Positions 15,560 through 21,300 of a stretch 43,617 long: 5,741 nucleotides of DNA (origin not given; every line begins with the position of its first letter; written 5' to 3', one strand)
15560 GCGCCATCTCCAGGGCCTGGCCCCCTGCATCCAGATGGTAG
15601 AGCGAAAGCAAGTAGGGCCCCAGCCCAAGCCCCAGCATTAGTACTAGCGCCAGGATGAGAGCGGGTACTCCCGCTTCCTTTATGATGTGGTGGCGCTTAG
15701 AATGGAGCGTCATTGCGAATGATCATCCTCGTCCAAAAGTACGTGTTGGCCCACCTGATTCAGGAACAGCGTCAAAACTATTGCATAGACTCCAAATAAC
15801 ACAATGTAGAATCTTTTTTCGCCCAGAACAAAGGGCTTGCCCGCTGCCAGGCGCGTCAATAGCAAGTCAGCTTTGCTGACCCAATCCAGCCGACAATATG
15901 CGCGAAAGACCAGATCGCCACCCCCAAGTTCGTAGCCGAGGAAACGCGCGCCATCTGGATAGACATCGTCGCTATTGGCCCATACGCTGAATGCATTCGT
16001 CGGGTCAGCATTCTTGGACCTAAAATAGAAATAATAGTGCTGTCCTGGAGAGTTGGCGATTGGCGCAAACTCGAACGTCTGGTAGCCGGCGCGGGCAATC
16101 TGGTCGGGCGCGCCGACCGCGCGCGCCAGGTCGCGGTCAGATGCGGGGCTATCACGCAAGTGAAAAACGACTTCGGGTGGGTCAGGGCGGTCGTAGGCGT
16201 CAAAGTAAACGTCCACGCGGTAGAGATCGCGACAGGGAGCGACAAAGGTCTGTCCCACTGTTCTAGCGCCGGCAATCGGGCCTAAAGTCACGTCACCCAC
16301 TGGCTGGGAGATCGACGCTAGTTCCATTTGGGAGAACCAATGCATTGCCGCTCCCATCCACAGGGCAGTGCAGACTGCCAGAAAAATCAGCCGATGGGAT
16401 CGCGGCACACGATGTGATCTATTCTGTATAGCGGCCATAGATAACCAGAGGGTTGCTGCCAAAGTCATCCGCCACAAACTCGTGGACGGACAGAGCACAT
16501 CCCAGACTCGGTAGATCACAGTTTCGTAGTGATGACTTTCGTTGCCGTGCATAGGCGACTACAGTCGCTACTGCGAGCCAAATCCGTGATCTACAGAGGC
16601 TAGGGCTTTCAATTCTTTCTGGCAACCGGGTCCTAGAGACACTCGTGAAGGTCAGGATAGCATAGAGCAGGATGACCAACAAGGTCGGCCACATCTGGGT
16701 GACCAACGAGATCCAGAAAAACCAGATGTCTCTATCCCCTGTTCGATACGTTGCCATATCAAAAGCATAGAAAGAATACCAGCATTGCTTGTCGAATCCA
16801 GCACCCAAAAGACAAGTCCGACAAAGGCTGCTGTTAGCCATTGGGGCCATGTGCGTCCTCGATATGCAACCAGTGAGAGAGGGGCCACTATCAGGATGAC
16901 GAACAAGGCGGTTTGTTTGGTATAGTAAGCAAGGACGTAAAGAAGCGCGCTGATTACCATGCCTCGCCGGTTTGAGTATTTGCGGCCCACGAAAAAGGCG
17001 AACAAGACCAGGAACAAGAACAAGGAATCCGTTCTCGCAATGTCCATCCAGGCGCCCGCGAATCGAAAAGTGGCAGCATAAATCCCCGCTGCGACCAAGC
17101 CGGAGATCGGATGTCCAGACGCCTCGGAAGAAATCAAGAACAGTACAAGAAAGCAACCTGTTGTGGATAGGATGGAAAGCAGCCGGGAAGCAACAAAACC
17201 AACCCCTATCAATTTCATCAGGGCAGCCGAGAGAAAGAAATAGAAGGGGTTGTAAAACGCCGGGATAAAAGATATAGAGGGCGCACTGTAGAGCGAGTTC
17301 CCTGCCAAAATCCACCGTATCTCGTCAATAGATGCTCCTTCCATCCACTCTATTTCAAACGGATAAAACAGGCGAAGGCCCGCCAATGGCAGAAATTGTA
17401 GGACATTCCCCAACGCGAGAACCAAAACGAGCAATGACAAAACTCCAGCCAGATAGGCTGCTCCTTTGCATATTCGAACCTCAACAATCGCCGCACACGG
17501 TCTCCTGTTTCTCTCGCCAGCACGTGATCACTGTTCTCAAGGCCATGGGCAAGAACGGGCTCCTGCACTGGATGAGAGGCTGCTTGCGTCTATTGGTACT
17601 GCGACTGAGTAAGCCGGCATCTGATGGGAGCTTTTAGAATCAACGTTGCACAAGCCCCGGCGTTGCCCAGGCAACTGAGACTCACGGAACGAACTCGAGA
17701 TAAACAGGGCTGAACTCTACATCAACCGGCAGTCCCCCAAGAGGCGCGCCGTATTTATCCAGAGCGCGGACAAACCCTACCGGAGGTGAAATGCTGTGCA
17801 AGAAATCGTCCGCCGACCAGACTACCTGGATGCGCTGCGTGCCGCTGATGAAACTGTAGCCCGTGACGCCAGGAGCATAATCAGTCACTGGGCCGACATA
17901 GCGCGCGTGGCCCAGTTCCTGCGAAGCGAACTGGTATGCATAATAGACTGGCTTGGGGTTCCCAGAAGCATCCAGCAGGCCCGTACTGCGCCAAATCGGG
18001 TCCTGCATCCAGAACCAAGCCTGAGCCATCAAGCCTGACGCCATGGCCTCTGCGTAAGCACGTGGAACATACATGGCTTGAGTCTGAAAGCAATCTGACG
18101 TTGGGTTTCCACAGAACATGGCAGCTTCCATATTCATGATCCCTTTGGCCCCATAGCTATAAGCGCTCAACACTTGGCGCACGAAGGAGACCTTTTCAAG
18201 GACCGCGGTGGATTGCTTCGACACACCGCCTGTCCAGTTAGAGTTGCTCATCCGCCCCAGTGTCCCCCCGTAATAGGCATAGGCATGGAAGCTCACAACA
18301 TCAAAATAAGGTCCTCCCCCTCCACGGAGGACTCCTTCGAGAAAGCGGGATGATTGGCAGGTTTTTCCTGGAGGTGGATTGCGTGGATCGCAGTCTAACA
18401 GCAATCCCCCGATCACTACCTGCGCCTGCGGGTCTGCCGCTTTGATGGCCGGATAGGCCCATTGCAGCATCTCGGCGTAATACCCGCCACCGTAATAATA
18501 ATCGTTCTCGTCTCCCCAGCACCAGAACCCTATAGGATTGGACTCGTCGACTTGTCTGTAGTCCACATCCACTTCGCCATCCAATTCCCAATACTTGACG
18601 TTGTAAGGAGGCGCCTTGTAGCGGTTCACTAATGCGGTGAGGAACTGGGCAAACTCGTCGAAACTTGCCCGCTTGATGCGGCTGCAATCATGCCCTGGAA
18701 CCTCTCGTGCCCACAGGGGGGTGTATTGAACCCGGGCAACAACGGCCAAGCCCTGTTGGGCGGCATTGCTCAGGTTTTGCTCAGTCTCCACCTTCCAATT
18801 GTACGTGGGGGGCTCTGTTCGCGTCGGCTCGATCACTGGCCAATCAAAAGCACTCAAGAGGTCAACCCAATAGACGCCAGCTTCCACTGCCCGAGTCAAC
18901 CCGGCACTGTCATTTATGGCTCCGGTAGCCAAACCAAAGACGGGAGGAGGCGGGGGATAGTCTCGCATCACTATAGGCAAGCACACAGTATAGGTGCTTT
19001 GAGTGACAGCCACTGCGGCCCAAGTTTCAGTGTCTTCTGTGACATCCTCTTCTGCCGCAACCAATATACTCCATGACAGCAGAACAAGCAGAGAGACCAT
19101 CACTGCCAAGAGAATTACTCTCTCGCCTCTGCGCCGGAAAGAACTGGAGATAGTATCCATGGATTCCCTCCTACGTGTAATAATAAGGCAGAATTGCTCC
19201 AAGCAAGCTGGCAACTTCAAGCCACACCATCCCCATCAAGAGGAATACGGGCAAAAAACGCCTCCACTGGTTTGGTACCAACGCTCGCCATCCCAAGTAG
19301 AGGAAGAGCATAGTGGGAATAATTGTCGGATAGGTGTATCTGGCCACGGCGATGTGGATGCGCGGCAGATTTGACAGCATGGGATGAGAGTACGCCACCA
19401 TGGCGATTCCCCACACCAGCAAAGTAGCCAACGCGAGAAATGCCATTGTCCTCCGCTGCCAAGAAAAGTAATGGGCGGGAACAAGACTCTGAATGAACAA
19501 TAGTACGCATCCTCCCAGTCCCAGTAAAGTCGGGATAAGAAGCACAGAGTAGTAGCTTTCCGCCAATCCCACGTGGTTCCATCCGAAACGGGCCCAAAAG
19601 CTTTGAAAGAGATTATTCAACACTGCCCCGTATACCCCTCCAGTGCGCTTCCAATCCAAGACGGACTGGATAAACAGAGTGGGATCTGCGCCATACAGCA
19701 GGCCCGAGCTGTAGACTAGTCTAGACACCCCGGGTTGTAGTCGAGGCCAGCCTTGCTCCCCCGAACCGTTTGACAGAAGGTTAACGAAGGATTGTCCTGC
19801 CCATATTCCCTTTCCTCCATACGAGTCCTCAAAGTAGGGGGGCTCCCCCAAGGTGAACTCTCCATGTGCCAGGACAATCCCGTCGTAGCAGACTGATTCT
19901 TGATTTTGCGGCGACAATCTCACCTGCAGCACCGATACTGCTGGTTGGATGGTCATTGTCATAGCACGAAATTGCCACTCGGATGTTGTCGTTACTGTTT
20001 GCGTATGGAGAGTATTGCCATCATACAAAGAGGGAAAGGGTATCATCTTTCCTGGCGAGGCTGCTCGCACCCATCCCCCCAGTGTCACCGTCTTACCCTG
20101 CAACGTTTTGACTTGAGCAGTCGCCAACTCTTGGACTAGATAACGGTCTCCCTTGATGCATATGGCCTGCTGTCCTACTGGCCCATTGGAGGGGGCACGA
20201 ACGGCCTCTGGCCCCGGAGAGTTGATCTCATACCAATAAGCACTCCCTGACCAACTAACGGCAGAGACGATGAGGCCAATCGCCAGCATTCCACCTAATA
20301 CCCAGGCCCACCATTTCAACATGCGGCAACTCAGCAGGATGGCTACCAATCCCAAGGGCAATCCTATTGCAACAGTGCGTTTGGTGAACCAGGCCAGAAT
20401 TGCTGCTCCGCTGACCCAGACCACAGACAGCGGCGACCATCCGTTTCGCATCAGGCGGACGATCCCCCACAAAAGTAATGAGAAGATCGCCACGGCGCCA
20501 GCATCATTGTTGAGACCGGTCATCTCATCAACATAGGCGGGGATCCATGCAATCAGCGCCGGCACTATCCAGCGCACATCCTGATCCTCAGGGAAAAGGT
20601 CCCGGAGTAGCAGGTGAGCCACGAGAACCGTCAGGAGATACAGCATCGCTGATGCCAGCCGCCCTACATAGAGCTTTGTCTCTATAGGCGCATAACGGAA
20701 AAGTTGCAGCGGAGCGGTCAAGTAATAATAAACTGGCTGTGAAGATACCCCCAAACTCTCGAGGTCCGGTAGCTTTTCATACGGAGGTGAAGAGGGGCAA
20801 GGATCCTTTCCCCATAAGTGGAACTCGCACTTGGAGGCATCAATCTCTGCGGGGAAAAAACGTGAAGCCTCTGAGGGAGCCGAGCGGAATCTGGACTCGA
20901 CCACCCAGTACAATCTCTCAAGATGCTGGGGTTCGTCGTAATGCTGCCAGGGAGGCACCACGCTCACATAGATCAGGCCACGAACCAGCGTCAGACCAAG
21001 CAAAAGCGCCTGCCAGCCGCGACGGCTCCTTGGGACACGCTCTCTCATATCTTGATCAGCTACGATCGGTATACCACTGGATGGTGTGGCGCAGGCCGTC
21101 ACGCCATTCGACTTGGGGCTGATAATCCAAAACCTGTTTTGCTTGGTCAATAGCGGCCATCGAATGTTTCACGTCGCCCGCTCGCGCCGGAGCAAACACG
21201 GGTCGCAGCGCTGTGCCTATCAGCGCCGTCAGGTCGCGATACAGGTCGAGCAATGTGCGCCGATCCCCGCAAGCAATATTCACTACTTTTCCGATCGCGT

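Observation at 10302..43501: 33-kb locus with 15 GT-C-type membrane glycosyltransferase-like genes and no cytoplasmic GT-A/GT-B enzyme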

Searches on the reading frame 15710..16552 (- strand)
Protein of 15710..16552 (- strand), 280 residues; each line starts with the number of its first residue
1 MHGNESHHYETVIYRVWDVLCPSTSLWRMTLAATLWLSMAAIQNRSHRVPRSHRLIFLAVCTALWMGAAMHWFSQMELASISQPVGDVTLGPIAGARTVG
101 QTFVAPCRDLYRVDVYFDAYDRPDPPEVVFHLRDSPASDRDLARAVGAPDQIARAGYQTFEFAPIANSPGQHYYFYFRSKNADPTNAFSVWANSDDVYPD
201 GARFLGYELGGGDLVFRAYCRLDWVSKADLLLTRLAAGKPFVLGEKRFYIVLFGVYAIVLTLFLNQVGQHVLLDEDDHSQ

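Call 3: search_protein_families(library=pfam, proteins=[window:15710-16552:-], max_evalue=0.01)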
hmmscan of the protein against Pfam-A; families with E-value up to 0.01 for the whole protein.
window:15710-16552:- (280 aa): 0 families

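Call 10: search_protein_families(library=ncbifam, proteins=[window:15710-16552:-], max_evalue=0.01)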
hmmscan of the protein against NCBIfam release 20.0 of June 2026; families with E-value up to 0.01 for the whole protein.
window:15710-16552:- (280 aa): 0 families

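Call 19: search_protein_families(library=pfam, proteins=[window:15710-16552:-], max_evalue=10)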
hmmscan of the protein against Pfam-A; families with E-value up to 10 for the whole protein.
window:15710-16552:- (280 aa): 0 families

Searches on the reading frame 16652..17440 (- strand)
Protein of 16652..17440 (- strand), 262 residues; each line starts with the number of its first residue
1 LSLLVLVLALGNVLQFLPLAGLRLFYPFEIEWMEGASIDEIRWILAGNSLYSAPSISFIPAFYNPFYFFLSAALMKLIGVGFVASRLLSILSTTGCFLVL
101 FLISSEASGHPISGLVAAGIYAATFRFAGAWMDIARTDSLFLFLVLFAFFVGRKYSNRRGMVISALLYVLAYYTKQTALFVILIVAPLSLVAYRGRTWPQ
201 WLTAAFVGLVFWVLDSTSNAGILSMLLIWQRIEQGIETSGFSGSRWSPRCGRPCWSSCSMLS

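Call 3: search_protein_families(library=pfam, proteins=[window:16652-17440:-], max_evalue=0.01)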
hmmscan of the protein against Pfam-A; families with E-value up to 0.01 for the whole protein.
window:16652-17440:- (262 aa): 1 family
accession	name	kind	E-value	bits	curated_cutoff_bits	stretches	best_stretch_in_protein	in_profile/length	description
PF13231.12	PMT_2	-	4.6e-05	24.1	26.1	1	65-205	4-148/160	Dolichyl-phosphate-mannose-protein mannosyltransferase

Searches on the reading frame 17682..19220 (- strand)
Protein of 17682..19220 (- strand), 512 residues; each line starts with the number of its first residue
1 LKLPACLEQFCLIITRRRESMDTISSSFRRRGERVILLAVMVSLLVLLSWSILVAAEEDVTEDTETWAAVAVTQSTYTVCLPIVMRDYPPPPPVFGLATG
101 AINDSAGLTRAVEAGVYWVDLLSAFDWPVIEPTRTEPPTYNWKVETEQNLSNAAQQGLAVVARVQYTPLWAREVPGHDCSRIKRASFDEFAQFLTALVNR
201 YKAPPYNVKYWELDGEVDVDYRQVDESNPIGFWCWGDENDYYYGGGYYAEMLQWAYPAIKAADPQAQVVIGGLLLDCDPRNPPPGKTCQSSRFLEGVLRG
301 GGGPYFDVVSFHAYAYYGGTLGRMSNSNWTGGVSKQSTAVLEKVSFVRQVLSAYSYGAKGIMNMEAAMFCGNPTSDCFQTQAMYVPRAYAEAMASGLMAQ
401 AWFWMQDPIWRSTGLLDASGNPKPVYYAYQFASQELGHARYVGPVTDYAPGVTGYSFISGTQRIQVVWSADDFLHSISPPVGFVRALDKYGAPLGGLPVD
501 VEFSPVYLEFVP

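Call 3: search_protein_families(library=pfam, proteins=[window:17682-19220:-], max_evalue=0.01)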
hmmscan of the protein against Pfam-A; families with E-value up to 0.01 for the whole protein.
window:17682-19220:- (512 aa): 0 families

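Call 10: search_protein_families(library=ncbifam, proteins=[window:17682-19220:-], max_evalue=0.01)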
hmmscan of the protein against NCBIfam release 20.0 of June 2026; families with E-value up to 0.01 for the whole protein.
window:17682-19220:- (512 aa): 0 families

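Call 19: search_protein_families(library=pfam, proteins=[window:17682-19220:-], max_evalue=10)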
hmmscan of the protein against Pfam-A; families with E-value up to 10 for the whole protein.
window:17682-19220:- (512 aa): 0 families

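Call 47: search_solved_structures(query=window:17682-19220:-, max_evalue=1)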
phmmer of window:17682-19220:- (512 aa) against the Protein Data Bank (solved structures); distinct sequences matched with E-value up to 1: 1.
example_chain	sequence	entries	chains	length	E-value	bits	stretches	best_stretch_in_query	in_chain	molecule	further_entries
9kve_A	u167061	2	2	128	0.56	12.3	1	167-251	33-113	The heavy chain of 4C1 | 4C1 heavy chain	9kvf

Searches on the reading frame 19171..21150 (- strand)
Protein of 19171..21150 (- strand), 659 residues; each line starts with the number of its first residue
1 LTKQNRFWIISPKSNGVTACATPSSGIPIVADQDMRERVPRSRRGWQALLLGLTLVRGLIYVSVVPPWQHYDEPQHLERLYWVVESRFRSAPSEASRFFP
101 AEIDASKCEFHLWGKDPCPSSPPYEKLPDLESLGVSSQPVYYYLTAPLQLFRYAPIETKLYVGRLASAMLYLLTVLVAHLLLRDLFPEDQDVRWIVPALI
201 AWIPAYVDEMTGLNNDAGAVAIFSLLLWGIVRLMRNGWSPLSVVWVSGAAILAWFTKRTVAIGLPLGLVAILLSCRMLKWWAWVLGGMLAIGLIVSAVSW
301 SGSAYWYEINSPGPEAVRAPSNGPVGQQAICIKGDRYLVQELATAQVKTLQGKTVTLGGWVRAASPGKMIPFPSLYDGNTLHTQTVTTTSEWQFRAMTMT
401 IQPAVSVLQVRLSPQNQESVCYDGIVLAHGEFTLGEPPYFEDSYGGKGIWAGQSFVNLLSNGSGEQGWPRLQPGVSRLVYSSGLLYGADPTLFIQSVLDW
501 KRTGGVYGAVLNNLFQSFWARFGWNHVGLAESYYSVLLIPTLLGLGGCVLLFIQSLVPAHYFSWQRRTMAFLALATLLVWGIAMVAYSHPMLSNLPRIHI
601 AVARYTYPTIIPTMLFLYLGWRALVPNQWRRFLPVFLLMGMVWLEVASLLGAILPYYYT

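Call 3: search_protein_families(library=pfam, proteins=[window:19171-21150:-], max_evalue=0.01)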
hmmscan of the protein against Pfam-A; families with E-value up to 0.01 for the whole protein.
window:19171-21150:- (659 aa): 0 families

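Call 10: search_protein_families(library=ncbifam, proteins=[window:19171-21150:-], max_evalue=0.01)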
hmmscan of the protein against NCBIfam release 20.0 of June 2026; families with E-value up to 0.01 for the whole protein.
window:19171-21150:- (659 aa): 1 family
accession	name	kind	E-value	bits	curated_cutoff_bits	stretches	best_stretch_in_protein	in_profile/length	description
NF003037.0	PRK03932.1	equivalog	0.0086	15.1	414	0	345-407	9-73/451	asparagine--tRNA ligase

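Call 19: search_protein_families(library=pfam, proteins=[window:19171-21150:-], max_evalue=10)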
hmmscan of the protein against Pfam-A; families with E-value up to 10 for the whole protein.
window:19171-21150:- (659 aa): 1 family
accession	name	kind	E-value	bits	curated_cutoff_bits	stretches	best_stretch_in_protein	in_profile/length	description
PF19529.4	DUF6057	-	1.4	8.2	29.8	1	161-306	71-214/569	Family of unknown function (DUF6057)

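Call 43: find_homologous_proteins(query=window:19171-21150:-, max_evalue=0.001)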
Query window:19171-21150:- (659 aa): 43 proteins with E <= 0.001 among 8000 candidates.
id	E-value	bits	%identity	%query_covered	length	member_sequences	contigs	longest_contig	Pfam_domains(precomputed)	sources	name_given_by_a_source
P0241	0.0e+0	1429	100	95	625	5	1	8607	-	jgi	-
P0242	0.0e+0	1061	73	97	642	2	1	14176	-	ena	-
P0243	7.7e-254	862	64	92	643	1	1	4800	-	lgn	-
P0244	3.7e-245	834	62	94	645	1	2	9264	PF09913.16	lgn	-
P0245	2.4e-244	831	59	91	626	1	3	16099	PF09913.16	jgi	jgi:hypothetical protein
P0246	1.3e-242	825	62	91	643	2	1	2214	PF09913.16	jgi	-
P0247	7.7e-232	790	57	94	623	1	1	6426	PF09913.16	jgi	jgi:hypothetical protein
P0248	7.4e-230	783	58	92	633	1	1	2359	PF09913.16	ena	-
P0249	1.9e-223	762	57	92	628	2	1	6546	PF09913.16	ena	-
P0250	3.5e-219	748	56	91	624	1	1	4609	PF09913.16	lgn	-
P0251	7.4e-216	737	55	92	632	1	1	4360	PF09913.16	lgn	-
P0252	1.2e-192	660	50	95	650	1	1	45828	-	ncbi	-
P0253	1.5e-175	604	49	93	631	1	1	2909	-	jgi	jgi:hypothetical protein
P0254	1.0e-104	370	37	93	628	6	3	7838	PF09913.16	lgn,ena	-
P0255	1.3e-95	340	36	87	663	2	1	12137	PF09913.16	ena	-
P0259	1.5e-79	286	35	86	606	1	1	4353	PF09913.16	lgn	-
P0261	9.3e-76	274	31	87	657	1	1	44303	PF09913.16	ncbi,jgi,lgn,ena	-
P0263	5.6e-74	268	36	90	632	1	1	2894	PF09913.16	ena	-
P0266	3.7e-72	262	33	85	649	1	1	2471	PF09913.16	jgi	jgi:hypothetical protein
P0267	3.7e-72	262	33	86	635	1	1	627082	PF09913.16,PF13231.13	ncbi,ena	-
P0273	7.0e-67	245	29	93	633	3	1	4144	PF09913.16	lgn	-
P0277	2.2e-57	213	31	86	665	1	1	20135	PF09913.16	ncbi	-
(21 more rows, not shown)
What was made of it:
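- Checked: g07: homologues at 55-62% identity carry DUF2142 (call 43).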
